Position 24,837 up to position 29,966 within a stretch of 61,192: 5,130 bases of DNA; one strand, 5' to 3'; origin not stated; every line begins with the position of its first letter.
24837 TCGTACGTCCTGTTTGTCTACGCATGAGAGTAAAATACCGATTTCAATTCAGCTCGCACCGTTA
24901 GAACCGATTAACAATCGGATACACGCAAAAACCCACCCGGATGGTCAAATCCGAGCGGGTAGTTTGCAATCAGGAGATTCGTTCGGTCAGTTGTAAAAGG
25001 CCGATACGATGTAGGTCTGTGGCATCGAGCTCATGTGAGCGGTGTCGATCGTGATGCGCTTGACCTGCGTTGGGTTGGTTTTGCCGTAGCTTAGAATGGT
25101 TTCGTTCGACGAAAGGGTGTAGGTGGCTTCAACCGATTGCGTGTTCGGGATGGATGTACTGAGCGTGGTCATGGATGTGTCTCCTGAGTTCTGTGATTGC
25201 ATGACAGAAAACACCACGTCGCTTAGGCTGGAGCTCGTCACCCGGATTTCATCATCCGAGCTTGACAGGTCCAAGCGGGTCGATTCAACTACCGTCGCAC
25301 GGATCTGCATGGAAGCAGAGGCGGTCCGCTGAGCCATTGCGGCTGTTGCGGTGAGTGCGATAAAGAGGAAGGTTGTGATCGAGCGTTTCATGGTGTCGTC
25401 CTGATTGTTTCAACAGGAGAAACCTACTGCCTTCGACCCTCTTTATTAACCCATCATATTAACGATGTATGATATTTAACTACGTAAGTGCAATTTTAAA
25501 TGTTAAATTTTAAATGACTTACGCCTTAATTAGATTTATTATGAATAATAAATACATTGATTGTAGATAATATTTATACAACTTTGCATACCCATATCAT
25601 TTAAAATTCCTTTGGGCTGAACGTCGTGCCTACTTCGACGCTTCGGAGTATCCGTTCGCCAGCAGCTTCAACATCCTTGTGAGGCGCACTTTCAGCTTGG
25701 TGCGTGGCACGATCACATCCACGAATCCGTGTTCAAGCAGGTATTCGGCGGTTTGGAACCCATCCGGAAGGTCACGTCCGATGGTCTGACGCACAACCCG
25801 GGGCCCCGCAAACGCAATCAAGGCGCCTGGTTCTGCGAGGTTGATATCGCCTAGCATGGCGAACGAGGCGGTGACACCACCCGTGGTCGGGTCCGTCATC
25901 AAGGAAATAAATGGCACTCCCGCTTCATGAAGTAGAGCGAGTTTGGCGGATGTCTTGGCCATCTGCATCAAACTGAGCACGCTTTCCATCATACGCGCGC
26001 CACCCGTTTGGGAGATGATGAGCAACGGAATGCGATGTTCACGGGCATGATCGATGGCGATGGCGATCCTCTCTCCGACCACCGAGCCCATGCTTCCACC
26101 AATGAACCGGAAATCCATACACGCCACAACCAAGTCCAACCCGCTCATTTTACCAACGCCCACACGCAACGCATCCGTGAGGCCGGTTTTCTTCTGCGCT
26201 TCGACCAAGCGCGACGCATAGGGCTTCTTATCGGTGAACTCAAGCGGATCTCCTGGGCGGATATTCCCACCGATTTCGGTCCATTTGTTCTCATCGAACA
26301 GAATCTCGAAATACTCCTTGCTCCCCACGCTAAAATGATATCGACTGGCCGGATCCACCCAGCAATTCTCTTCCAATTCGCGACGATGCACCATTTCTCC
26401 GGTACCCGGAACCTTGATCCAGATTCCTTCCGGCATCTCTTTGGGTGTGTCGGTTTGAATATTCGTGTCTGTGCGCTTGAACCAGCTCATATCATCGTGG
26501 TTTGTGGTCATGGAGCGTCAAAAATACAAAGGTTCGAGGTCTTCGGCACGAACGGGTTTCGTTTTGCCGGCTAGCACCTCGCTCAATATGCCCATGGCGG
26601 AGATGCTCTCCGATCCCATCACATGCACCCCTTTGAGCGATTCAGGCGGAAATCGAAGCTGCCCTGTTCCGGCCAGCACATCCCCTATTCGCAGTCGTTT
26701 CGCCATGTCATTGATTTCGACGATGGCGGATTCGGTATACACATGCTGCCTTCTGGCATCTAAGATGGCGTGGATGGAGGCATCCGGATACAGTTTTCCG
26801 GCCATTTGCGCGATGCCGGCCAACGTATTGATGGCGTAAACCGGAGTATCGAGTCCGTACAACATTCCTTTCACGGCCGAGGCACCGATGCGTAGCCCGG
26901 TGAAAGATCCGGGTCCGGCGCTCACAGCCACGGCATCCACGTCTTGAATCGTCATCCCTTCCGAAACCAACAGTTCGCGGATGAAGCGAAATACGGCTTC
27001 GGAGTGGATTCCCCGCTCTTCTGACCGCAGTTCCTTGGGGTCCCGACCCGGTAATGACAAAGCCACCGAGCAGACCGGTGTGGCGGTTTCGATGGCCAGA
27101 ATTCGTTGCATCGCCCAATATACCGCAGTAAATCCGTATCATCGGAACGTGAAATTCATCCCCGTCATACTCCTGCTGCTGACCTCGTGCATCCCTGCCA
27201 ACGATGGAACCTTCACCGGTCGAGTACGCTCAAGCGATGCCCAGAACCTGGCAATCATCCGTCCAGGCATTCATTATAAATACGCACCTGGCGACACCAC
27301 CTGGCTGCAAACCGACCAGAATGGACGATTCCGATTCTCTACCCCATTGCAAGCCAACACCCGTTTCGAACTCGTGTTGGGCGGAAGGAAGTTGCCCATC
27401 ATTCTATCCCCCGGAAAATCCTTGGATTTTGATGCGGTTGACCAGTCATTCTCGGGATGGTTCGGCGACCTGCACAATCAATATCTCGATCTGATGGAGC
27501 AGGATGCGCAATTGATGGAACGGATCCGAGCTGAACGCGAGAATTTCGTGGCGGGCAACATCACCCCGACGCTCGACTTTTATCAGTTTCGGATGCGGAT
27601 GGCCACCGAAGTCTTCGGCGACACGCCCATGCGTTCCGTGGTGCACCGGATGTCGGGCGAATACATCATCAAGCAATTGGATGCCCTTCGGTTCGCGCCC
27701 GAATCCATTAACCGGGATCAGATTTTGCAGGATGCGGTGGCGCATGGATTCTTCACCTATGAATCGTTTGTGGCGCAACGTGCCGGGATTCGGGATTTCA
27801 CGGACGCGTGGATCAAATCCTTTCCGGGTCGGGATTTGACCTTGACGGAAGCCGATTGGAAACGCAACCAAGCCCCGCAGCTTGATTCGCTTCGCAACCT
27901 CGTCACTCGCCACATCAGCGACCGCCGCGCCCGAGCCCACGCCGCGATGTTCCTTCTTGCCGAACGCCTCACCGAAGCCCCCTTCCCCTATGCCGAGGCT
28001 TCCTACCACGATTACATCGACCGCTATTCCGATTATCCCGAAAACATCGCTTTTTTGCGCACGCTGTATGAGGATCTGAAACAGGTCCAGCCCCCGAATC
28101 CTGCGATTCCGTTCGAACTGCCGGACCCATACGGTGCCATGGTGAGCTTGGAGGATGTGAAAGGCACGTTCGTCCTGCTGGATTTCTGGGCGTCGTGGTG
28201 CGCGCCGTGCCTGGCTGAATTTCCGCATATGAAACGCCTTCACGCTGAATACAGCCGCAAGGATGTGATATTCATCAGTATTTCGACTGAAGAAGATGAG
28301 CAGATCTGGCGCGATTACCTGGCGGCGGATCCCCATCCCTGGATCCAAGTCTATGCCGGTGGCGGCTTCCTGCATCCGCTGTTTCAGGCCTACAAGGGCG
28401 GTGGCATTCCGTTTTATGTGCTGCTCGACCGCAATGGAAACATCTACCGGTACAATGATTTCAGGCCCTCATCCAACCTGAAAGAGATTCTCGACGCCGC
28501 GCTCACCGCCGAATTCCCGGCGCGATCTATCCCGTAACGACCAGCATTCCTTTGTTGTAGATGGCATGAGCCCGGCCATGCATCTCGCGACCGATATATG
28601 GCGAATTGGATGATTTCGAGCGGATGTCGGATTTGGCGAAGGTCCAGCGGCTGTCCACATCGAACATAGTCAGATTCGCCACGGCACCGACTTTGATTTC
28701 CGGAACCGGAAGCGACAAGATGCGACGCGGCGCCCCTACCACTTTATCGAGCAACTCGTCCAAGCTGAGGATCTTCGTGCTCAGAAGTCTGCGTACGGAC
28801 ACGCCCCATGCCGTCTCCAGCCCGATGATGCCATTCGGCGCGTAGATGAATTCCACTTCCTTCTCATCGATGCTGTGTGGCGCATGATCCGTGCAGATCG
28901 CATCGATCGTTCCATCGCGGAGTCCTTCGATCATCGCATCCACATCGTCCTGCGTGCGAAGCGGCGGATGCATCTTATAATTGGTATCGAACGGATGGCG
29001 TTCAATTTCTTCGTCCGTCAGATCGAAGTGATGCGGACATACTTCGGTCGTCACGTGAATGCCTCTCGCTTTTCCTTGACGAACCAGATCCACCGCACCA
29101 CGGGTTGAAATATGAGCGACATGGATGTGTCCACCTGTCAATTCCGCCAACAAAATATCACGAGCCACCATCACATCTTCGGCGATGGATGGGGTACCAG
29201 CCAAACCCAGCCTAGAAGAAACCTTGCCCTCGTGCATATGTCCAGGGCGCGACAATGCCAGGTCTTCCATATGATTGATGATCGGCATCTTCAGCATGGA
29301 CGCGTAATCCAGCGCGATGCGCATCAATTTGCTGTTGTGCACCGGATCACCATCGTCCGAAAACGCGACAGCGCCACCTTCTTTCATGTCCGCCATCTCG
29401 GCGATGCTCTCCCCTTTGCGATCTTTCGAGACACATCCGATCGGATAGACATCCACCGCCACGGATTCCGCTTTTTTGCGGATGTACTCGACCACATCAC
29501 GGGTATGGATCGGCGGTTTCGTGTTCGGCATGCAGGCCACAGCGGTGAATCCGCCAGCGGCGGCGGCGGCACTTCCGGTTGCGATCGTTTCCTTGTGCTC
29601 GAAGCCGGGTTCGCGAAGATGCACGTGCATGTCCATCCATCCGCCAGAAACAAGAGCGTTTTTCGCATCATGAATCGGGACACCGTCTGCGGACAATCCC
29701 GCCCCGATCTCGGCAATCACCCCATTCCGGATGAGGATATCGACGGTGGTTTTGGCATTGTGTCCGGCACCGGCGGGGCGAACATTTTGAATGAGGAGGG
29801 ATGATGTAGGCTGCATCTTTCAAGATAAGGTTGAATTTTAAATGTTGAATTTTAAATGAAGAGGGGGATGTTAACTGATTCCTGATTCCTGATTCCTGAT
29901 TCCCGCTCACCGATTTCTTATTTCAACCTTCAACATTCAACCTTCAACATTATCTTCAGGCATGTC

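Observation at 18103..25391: Non-canonical chaperone-usher-like fibre cluster built from DUF4402/SCPU-like subunits in an FCB-type genome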

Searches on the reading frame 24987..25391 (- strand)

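Call 3: search_protein_families(library=pfam, proteins=[window:24987-25391:-], max_evalue=1)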
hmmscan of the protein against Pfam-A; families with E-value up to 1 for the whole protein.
window:24987-25391:- (134 aa): 1 family
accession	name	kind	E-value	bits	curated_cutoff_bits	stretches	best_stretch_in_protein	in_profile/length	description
PF09483.15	HpaP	-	0.042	14.4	23.8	1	15-54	14-54/90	Type III secretion protein (HpaP)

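Call 4: search_protein_families(library=ncbifam, proteins=[window:24987-25391:-], max_evalue=1)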
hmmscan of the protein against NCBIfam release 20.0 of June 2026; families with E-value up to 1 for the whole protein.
window:24987-25391:- (134 aa): 1 family
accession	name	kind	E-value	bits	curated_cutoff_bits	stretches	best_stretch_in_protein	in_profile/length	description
NF040841.1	AMEP412_fam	subfamily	0.12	12.7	45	0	5-32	19-46/74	AMEP412 family response elicitor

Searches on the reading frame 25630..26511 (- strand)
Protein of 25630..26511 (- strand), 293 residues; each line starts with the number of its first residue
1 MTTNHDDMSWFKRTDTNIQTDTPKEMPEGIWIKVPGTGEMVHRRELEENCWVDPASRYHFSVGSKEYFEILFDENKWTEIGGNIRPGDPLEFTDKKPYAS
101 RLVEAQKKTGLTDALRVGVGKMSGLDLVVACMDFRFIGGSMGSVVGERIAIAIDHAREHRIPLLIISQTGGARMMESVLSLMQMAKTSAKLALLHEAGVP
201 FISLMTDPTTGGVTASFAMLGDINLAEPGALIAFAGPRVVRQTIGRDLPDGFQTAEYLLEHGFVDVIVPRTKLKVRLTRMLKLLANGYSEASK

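Call 78: search_protein_families(library=ncbifam, proteins=[window:25630-26511:-], max_evalue=0.00001)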
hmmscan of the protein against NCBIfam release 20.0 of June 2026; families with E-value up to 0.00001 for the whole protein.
window:25630-26511:- (293 aa): 4 families
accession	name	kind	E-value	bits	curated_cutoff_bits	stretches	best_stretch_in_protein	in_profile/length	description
TIGR00515.1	accD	equivalog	7.7e-107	356.9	317.45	1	8-288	1-283/285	acetyl-CoA carboxylase, carboxyltransferase subunit beta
TIGR03133.1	malonate_beta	equivalog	3.4e-15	56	278.15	1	102-247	36-186/274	biotin-independent malonate decarboxylase subunit beta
NF005530.0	PRK07189.1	equivalog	1.1e-14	54.2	228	1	109-247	53-196/303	biotin-independent malonate decarboxylase subunit beta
TIGR01117.1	mmdA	subfamily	2.2e-13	49.8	998.8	1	105-247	62-203/512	methylmalonyl-CoA decarboxylase subunit alpha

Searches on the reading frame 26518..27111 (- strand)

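Call 78: search_protein_families(library=ncbifam, proteins=[window:26518-27111:-], max_evalue=0.00001)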
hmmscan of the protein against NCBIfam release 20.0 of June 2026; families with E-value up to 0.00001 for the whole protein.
window:26518-27111:- (197 aa): 4 families
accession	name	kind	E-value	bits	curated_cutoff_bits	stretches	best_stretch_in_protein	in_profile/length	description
TIGR03725.1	T6A_YeaZ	equivalog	4.5e-35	121.5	69.3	1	4-129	1-126/212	tRNA (adenosine(37)-N6)-threonylcarbamoyltransferase complex dimerization subunit type 1 TsaB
TIGR03723.1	T6A_TsaD_YgjD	equivalog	3.1e-09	36.4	296.1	1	36-99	49-112/314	tRNA (adenosine(37)-N6)-threonylcarbamoyltransferase complex transferase subunit TsaD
TIGR03722.2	arch_KAE1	equivalog_domain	1.9e-07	30.5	375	1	35-97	45-107/323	KEOPS complex N(6)-L-threonylcarbamoyladenine synthase Kae1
TIGR00329.1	gcp_kae1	subfamily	1.1e-06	28.2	207.8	1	35-99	47-111/305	tRNA (adenosine(37)-N6)-threonylcarbamoyltransferase complex transferase subunit TsaD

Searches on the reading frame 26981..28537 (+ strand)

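Call 78: search_protein_families(library=ncbifam, proteins=[window:26981-28537:+], max_evalue=0.00001)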
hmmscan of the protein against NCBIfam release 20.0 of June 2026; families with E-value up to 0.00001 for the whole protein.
window:26981-28537:+ (518 aa): 7 families
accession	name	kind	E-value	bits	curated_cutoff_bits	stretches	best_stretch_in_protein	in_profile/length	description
NF002854.0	PRK03147.1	subfamily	5.8e-15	55.6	170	1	359-447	26-114/176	thiol-disulfide oxidoreductase ResA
NF047696.1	ThlDiSintTplARhiz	equivalog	1.5e-11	44.5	230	1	377-441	79-145/219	thiol:disulfide interchange protein TlpA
TIGR01068.1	thioredoxin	equivalog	6.7e-08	32.6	96.8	1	396-445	15-63/101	thioredoxin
NF008229.0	PRK10996.1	equivalog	1.5e-06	28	125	1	397-446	54-102/141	thioredoxin TrxC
NF041054.1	WAxxUGC_long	equivalog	3e-06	26.7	300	1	378-439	87-147/354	ResA-like WAxxUGC motif-containing protein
TIGR00385.1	dsbE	subfamily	3.7e-06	26.6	123.15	1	393-423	61-91/173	DsbE family thiol:disulfide interchange protein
NF047697.1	ThioredTrxAClost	equivalog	7.8e-06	26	140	0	396-442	18-63/105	thioredoxin TrxA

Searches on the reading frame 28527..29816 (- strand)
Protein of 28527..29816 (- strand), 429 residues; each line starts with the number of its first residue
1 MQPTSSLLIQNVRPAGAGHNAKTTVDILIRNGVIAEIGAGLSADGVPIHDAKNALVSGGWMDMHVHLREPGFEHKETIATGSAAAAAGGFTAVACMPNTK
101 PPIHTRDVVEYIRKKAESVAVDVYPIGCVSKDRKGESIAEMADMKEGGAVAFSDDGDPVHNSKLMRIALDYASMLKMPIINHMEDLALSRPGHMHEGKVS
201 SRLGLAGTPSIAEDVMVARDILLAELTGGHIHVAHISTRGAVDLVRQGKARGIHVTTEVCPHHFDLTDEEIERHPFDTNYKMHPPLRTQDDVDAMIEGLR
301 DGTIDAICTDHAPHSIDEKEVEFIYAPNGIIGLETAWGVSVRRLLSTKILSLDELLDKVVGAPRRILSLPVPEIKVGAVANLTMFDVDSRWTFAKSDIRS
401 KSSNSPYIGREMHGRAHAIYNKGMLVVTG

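Call 78: search_protein_families(library=ncbifam, proteins=[window:28527-29816:-], max_evalue=0.00001)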
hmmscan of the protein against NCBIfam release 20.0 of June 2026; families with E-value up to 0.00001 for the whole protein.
window:28527-29816:- (429 aa): 33 families (the best 25 are shown)
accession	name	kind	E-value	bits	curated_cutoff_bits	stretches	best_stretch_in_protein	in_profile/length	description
NF006845.0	PRK09357.2-6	equivalog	3.9e-126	421.2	728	1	6-425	2-423/428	dihydroorotase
NF006842.0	PRK09357.2-3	equivalog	2.1e-124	415.5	695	1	44-426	45-437/440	dihydroorotase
NF006837.0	PRK09357.1-2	equivalog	7e-124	413.7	575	1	22-425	16-420/428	dihydroorotase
NF006836.0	PRK09357.1-1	equivalog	1.1e-123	413.1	538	1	6-427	3-424/432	dihydroorotase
NF006844.0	PRK09357.2-5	equivalog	8e-121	404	701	1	6-426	3-419/422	dihydroorotase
NF006843.0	PRK09357.2-4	equivalog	4.2e-120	401.5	786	1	18-417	13-410/431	dihydroorotase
NF006841.0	PRK09357.2-2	equivalog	1.4e-116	389.6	640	1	10-419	5-409/421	dihydroorotase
TIGR00857.1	pyrC_multi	subfamily_domain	5e-116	388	279.05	1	21-427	2-409/412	dihydroorotase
NF006839.0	PRK09357.1-4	equivalog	3.1e-113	378.6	576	1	7-426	2-419/422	dihydroorotase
NF006558.0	PRK09059.1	equivalog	1e-101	340.6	645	1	5-426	3-426/430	dihydroorotase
NF005791.0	PRK07627.1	equivalog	1.8e-94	317.1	442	1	10-424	6-419/425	dihydroorotase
NF005614.0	PRK07369.1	equivalog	9.8e-89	298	456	1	8-418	5-415/419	dihydroorotase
NF006838.0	PRK09357.1-3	equivalog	1.6e-86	290.8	644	1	19-425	15-419/423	dihydroorotase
NF002668.0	PRK02382.1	equivalog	8.8e-67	225.7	452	1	23-410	13-395/436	dihydroorotase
TIGR03178.1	allantoinase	equivalog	1.1e-62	212.3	357.85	1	21-427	14-425/441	allantoinase AllB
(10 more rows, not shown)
